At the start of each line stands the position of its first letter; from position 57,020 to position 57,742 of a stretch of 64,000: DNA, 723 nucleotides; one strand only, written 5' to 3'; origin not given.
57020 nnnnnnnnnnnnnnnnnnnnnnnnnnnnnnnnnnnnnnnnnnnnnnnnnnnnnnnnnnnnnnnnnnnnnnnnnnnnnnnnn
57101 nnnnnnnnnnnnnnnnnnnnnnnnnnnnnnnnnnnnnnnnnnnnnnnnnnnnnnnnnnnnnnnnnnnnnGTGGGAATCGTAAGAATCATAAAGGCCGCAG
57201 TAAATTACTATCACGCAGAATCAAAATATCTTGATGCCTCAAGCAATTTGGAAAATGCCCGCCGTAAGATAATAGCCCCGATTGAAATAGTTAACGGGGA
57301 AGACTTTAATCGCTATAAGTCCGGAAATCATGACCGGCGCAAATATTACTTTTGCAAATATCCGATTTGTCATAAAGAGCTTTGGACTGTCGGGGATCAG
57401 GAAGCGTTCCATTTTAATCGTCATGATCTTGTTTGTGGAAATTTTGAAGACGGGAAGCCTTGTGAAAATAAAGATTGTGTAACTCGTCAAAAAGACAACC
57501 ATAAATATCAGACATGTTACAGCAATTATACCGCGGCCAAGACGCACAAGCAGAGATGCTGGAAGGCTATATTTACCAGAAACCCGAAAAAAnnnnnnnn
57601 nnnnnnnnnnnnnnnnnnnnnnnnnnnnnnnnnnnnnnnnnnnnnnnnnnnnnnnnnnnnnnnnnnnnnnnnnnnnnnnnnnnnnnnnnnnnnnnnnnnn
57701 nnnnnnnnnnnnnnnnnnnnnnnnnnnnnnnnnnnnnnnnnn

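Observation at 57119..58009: Tandem paralogous Cys-rich small proteins with identical C-terminal dodecapeptide, next to an integrase remnant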

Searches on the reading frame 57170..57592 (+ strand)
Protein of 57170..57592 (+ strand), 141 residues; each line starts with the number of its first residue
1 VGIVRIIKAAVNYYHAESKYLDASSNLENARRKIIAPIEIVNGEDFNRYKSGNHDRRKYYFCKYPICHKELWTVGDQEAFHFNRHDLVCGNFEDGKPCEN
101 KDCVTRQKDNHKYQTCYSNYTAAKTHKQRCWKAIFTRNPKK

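Call 6: search_protein_families(library=pfam, proteins=[window:57170-57592:+], max_evalue=1)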
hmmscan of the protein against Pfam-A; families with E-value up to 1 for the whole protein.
window:57170-57592:+ (141 aa): 0 families

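Call 7: search_protein_families(library=phrogs, proteins=[window:57170-57592:+], max_evalue=1)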
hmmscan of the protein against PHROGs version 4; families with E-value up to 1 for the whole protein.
window:57170-57592:+ (141 aa): 0 families

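Call 16: search_protein_representatives(protein=window:57170-57592:+)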
Query: 141 residues. Proteins with E-value up to 0.001 (for the whole library): 5; up to 1e-10: 2; up to 1e-30: 1. The best 5 are listed.
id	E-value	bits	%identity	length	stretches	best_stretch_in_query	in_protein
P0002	3.7e-95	332.3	100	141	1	1-141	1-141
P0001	6.7e-11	59.0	38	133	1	6-141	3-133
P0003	3.2e-08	50.3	31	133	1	6-138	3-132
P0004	1.7e-05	41.5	29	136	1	11-135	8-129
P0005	3.8e-04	37.1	30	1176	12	103-132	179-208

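Call 18: find_encoding_contigs(protein=P0003, flank=8000)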
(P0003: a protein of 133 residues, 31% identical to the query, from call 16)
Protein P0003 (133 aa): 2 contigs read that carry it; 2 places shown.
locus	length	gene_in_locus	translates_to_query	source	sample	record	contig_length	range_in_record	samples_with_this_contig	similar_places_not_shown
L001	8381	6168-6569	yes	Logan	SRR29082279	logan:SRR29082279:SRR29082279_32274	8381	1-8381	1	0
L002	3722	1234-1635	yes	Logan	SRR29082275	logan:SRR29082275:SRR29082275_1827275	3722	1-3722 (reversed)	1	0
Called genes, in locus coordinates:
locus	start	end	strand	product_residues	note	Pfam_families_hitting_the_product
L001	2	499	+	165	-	?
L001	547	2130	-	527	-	PF13578:Methyltransf_24, PF00535:Glycos_transf_2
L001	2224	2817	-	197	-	PF09335:VTT_dom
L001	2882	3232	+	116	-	PF02033:RBFA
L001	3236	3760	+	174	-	PF00583:Acetyltransf_1 (weak)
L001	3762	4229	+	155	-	-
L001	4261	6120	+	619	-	PF00009:GTP_EFTU, PF03144:GTP_EFTU_D2, PF00679:EFG_C, PF06421:LepA_C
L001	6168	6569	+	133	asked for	-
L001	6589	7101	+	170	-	PF00293:NUDIX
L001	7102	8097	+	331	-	PF22022:Phage_int_M (weak)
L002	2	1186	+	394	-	?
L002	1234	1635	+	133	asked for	-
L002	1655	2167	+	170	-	PF00293:NUDIX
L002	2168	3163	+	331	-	PF22022:Phage_int_M (weak)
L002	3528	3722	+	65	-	?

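Call 19: find_encoding_contigs(protein=P0004, flank=8000)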
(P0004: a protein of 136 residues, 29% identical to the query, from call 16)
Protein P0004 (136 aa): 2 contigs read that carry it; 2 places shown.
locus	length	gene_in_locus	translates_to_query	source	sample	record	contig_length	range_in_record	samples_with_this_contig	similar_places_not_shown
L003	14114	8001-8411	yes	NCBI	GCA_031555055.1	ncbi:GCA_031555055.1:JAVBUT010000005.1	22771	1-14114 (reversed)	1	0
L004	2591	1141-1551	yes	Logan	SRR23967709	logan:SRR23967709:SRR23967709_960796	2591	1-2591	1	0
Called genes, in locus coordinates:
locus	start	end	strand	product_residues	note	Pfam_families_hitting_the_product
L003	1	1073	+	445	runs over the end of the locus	-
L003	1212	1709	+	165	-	-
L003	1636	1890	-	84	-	-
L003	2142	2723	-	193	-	PF09335:VTT_dom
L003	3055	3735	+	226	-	-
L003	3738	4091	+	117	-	PF02033:RBFA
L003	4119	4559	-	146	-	-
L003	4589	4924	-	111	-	-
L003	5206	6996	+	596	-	PF00009:GTP_EFTU, PF03144:GTP_EFTU_D2, PF00679:EFG_C, PF06421:LepA_C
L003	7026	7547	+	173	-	-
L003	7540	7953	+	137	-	-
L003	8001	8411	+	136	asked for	-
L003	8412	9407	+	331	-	PF13356:Arm-DNA-bind_3 (weak), PF22022:Phage_int_M (faint)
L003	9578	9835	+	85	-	PF14573:PP-binding_2 (weak), PF00550:PP-binding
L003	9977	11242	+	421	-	PF00109:ketoacyl-synt, PF00108:Thiolase_N (faint), PF02801:Ketoacyl-synt_C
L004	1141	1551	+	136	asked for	-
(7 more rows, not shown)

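Call 32: find_homologous_proteins(query=A3, max_evalue=0.001)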
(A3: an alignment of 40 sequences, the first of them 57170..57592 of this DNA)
Query A3 (40 sequences) (141 aa, profile of the alignment): 5 proteins with E <= 0.001 among 293 candidates.
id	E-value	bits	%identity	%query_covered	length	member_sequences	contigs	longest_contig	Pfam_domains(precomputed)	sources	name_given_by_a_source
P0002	4.8e-19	87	100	100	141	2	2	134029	-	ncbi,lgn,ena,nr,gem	ncbi:MAG: hypothetical protein FWE50_01400 [Alphaproteobacteria bacterium]|nr:hypothetical protein [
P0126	6.8e-17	80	50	7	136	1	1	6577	-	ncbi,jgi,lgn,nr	ncbi:MAG: hypothetical protein LBK26_03760 [Rickettsiales bacterium]|jgi:hypothetical protein|nr:hyp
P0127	1.1e-16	79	-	-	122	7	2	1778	-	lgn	-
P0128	3.3e-15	74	24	98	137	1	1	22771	-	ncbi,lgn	-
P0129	2.3e-12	65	41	12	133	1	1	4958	-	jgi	jgi:hypothetical protein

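Call 40: predict_structure(alignment_id=A4)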
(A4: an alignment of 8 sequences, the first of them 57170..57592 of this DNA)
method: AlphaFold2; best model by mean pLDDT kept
length: 141 residues; sequences in the alignment: 8
mean_pLDDT: 81.6   pTM: 0.68
mean pLDDT of the five models: 81.6, 78.3, 73.2, 72.6, 70.9
residues with pLDDT >= 90: 41; 70-90: 69; 50-70: 29; < 50: 2
segments of 3 or more residues with pLDDT < 50: none
pLDDT, mean of each block of 10 residues (from residue 1): 77 96 96 85 87 67 83 87 81 58 72 92 96 71 40
secondary structure, 60 per line:
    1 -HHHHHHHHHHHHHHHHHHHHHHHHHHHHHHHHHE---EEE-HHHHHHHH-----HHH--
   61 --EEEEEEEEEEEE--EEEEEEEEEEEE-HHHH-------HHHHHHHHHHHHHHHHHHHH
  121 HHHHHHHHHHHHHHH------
elements in order: H2-34 E39-41 H43-50 E63-74 E77-88 H90-93 H101-135

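Call 46: fold_search(model_id=the predicted structure, library=pdb)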
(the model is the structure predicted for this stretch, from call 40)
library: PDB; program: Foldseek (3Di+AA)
matches with E <= 10: 342; with E <= 0.001: 0
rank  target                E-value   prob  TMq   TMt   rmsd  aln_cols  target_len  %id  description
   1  9b0x_G                3.1e-02  0.95  0.41  0.23  15.4       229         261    8  Artemia franciscana ATP synthase state 2 (composite structure), pH 7.0 (released 2025-03-26)
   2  7c97_D                1.3e-01  0.25  0.20  0.03  15.5       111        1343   10  Cryo-EM structure of an Escherichia coli RNAP-promoter open complex (RPo) with SspA (released 2020-08-12)
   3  9vkp_G                1.4e-01  0.38  0.30  0.15  18.0       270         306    9  Cryo-EM structure of F-ATP synthase from Mycobacteroides abscessus (Rotational State 1) (released 2026-01-14)
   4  1e79_G                1.4e-01  0.20  0.22  0.13  15.2       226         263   10  Bovine F1-ATPase inhibited by DCCD (dicyclohexylcarbodiimide) (released 2000-11-03)
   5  6r0y_G                1.6e-01  0.41  0.27  0.22  14.4       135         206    7  Thermus thermophilus V/A-type ATPase/synthase, rotational state 3 (released 2019-08-28)
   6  2v7q_G                1.9e-01  0.69  0.38  0.21  14.7       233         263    7  The structure of F1-ATPase inhibited by I1-60HIS, a monomeric form of the inhibitor protein, IF1. (released 2007-09-18)
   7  6r0z_G                2.1e-01  0.87  0.45  0.30  13.4       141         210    7  Thermus thermophilus V/A-type ATPase/synthase, rotational state 1L (released 2019-08-28)
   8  7u8o_H                2.1e-01  0.75  0.44  0.31  15.2       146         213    8  Structure of porcine V-ATPase with mEAK7 and SidK, Rotary state 2 (released 2022-07-06)
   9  8ouh_B                2.1e-01  0.13  0.18  0.08  19.2       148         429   10  Complex of human ASCT2 with Syncytin-1 (released 2024-05-01)
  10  5d80_G                2.1e-01  0.10  0.17  0.13  18.2       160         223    9  Crystal Structure of Yeast V1-ATPase in the Autoinhibited Form (released 2016-06-08)
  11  9brq_7                2.3e-01  0.28  0.26  0.18  15.8       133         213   13  Intact V-ATPase State 3 and synaptophysin complex in mouse brain isolated synaptic vesicles (released 2024-06-19)
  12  6xbw_H                2.3e-01  0.23  0.26  0.18  17.3       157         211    9  Cryo-EM structure of V-ATPase from bovine brain, state 1 (released 2020-08-19)
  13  8h9s_G                2.3e-01  0.23  0.27  0.16  16.1       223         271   11  Human ATP synthase state 1 (combined) (released 2023-05-31)
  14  3aon_A                2.7e-01  0.44  0.36  0.28  17.3       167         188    8  Crystal structure of the central axis (NtpD-NtpG) in the catalytic portion of Enterococcus hirae V-type sodium ATPase (released 2011-10-05)
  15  6wlz_G                2.9e-01  0.23  0.26  0.18  15.4       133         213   10  The V1 region of human V-ATPase in state 1 (focused refinement) (released 2020-11-11)
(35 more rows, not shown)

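Call 49: search_protein_families(library=padloc, proteins=[window:57170-57592:+], max_evalue=1)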
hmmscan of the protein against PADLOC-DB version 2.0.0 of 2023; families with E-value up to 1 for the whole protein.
window:57170-57592:+ (141 aa): 0 families

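Call 50: search_protein_families(library=ncbifam, proteins=[window:57170-57592:+], max_evalue=1)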
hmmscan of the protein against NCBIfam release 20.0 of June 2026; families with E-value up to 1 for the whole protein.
window:57170-57592:+ (141 aa): 0 families

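Call 51: search_protein_families(library=pfam, alignment_id=A3, max_evalue=1)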
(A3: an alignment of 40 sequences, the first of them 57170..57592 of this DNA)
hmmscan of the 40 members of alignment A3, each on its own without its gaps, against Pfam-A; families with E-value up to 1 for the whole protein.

A. member 1, window:57170-57592:+ (141 aa): 0 families

B. families by the number of members that match (of 40 scanned): 25 families
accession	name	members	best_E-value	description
PF07303.18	Occludin_ELL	2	0.061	Occludin homology domain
PF25541.1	TBCA_PH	1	0.00079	PH domain-containing proteins, TBCA domain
PF07149.16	Pes-10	1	0.0025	Pes-10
PF09573.16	RE_TaqI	1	0.011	TaqI restriction endonuclease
PF25159.1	DUF7826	1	0.014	Repeat of unknown function (DUF7826)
PF03938.19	OmpH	1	0.026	Outer membrane protein (OmpH-like)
PF09183.16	DUF1947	1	0.029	Domain of unknown function (DUF1947)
PF24296.1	SrfA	1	0.031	SrfA protein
PF11473.13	B2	1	0.047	RNA binding protein B2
PF02183.23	HALZ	1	0.048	Homeobox associated leucine zipper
PF15083.11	Colipase-like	1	0.049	Colipase-like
PF07572.17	BCNT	1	0.057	Bucentaur or craniofacial development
PF12174.13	RST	1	0.062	RCD1-SRO-TAF4 (RST) plant domain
PF23382.1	DUF7097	1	0.081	Family of unknown function (DUF7097)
PF22709.1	Mu_Gam-Sipho_Gp157-TOTE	1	0.095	Mu Gam/Sipho_Gp157-like domain of the TOTE conflict systems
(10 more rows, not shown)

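Call 52: search_solved_structures(query=A3, max_evalue=10)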
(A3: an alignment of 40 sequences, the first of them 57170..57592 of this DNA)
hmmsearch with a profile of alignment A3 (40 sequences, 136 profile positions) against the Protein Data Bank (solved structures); distinct sequences matched with E-value up to 10: 14.
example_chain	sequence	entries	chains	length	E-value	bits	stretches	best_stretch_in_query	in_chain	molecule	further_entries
2a1k_A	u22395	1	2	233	0.12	15.9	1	77-131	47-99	gp32 single stranded DNA binding protein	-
2atq_B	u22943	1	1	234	0.12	15.8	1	77-131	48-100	gp32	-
8gme_A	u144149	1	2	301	0.27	14.7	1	77-131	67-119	gp32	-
1gpc_A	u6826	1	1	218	0.37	14.3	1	77-131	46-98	PROTEIN (CORE GP32)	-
4u4p_A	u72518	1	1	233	0.62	13.5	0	12-44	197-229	Structural maintenance of chromosomes protein 2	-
7bxu_C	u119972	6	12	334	0.79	13.2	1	19-63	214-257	Osteopetrosis-associated transmembrane protein 1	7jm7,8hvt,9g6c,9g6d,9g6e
7cq5_A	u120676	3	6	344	0.84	13.1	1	19-63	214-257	Osteopetrosis-associated transmembrane protein 1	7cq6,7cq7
1wpa_A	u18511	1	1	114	3.1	11.3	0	17-52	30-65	Occludin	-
9i2q_D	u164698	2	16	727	4.1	10.9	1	5-66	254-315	Putative transmembrane protein Wzc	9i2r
9exo_H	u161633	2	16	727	4.1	10.9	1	5-66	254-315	Putative transmembrane protein Wzc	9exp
7nhr_A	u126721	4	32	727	4.1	10.9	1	5-66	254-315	Putative transmembrane protein Wzc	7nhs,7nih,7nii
9exq_D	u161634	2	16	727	4.1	10.9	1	5-66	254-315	Putative transmembrane protein Wzc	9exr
7ni2_A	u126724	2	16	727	4.2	10.9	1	5-66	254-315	Tyrosine-protein kinase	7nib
3g7c_A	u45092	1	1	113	4.6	10.7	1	17-52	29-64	Occludin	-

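Call 53: search_solved_structures(query=A3, max_evalue=1, show_alignments=2)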
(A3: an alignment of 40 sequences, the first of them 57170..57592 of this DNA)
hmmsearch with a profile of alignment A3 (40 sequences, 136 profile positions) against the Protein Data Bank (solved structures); distinct sequences matched with E-value up to 1: 7.
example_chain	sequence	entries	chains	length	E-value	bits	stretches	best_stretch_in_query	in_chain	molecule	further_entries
2a1k_A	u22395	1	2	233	0.12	15.9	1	77-131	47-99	gp32 single stranded DNA binding protein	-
2atq_B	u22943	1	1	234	0.12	15.8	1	77-131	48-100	gp32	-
8gme_A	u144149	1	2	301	0.27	14.7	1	77-131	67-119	gp32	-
1gpc_A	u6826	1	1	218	0.37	14.3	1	77-131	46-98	PROTEIN (CORE GP32)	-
4u4p_A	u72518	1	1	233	0.62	13.5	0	12-44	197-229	Structural maintenance of chromosomes protein 2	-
7bxu_C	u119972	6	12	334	0.79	13.2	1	19-63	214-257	Osteopetrosis-associated transmembrane protein 1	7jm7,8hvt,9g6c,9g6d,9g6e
7cq5_A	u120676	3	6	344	0.84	13.1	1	19-63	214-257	Osteopetrosis-associated transmembrane protein 1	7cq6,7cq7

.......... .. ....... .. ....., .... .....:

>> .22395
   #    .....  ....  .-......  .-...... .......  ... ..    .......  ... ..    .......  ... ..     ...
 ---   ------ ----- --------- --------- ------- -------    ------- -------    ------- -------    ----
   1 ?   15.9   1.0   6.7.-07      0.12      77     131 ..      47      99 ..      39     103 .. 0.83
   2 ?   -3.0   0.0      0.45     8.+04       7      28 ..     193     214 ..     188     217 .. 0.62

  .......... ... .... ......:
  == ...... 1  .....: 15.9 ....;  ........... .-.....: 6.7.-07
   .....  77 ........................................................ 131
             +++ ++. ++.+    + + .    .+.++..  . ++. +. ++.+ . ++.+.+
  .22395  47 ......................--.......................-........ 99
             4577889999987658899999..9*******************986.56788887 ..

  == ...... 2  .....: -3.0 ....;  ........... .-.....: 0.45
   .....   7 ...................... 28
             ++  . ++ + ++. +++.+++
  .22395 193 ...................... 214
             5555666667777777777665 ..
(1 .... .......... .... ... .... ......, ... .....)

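Call 56: search_dna_similar(query=window:57170-57592:+, collection=phages, mode=protein, max_evalue=10, max_rows=15)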
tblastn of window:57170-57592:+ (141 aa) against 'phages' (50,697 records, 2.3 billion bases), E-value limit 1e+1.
Records with a match: 1; places in all: 1; records where one place covers at least 80% of the query: 0.
Best place of each record, by identity: <60% 1.
By first word of the organism name: Xanthomonas 1.
By host as written in the record: Xanthomonas sp. 1.
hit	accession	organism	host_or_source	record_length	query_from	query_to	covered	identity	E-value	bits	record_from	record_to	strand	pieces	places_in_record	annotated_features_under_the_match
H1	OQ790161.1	Xanthomonas phage RTH11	Xanthomonas sp.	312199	5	97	66%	32.0%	7e+0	32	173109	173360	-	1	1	DnaB-like replicative helicase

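Call 85: fold_search(model_id=the predicted structure, library=viral)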
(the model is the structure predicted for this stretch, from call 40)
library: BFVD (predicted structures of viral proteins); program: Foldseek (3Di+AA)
matches with E <= 10: 517; with E <= 0.001: 0
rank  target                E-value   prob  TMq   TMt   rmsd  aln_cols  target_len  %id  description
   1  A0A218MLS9            8.9e-02  0.44  0.24  0.15   8.3        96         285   14  Uncharacterized protein [uncultured virus]
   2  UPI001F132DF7         1.1e-01  0.75  0.23  0.39   9.6       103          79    5  (no name look-up for this kind of identifier)
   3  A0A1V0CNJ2            1.2e-01  0.25  0.22  0.04  14.7       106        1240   12  (no name in the UniProt tables at hand)
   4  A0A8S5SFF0            1.4e-01  0.33  0.20  0.25  10.3        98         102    9  Exonuclease (Fragment) [Myoviridae sp. ctBbR2]
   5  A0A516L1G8            1.8e-01  0.14  0.18  0.14  14.7       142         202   13  (no name in the UniProt tables at hand)
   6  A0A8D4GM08            2.7e-01  0.35  0.25  0.11  12.2       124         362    6  (no name in the UniProt tables at hand)
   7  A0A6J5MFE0            2.9e-01  0.38  0.25  0.14   8.7        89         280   10  PD-(D/E)XK nuclease superfamily [uncultured Caudovirales phage]
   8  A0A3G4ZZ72            3.9e-01  0.15  0.23  0.12  14.6       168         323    7  Uncharacterized protein [Gaeavirus sp.]
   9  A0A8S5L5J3            4.2e-01  0.28  0.29  0.13  16.9       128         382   11  Maturation protein [ssRNA phage SRR7976325_21]
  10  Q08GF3                4.5e-01  0.16  0.18  0.23  15.9        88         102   16  Nucleoprotein (Fragment) [Influenza B virus (B/Uruguay/65/05)]
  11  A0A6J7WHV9            4.5e-01  0.09  0.19  0.20  12.5       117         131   10  Uncharacterized protein (Fragment) [uncultured Caudovirales phage]
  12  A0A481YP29            4.8e-01  0.28  0.21  0.28  11.2        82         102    8  Uncharacterized protein [Pithovirus LCDPAC02]
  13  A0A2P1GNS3            4.8e-01  0.13  0.17  0.06  12.5       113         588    7  NP [Wuhan spiny eel influenza virus]
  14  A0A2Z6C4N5            4.8e-01  0.09  0.16  0.09  16.6        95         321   15  (no name in the UniProt tables at hand)
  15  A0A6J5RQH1            5.1e-01  0.14  0.18  0.23  13.9        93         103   14  Uncharacterized protein [uncultured Caudovirales phage]
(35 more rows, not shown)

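Call 94: find_encoding_contigs(protein=P0129, flank=5000, max_places=3)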
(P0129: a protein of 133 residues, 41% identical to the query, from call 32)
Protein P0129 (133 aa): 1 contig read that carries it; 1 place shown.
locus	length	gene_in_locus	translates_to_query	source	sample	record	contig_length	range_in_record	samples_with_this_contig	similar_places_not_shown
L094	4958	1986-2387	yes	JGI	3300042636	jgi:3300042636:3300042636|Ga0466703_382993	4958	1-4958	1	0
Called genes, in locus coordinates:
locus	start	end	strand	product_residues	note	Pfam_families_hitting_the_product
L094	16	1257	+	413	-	PF00679:EFG_C, PF06421:LepA_C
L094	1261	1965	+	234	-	-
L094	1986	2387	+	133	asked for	-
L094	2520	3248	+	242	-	PF03575:Peptidase_S51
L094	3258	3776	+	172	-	PF00293:NUDIX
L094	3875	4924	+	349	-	PF13356:Arm-DNA-bind_3 (weak), PF22022:Phage_int_M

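Call 95: find_encoding_contigs(protein=P0127, flank=5000, max_places=3)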
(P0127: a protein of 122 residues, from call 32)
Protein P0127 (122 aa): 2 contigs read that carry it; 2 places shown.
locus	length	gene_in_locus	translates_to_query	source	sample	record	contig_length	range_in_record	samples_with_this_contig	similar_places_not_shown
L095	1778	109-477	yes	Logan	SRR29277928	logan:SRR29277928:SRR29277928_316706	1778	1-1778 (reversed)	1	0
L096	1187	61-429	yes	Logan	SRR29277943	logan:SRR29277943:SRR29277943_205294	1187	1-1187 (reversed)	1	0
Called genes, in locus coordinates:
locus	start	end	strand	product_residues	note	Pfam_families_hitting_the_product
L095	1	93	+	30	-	?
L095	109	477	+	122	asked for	-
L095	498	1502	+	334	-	PF13356:Arm-DNA-bind_3 (weak)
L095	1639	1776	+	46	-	?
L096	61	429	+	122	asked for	-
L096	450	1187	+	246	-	?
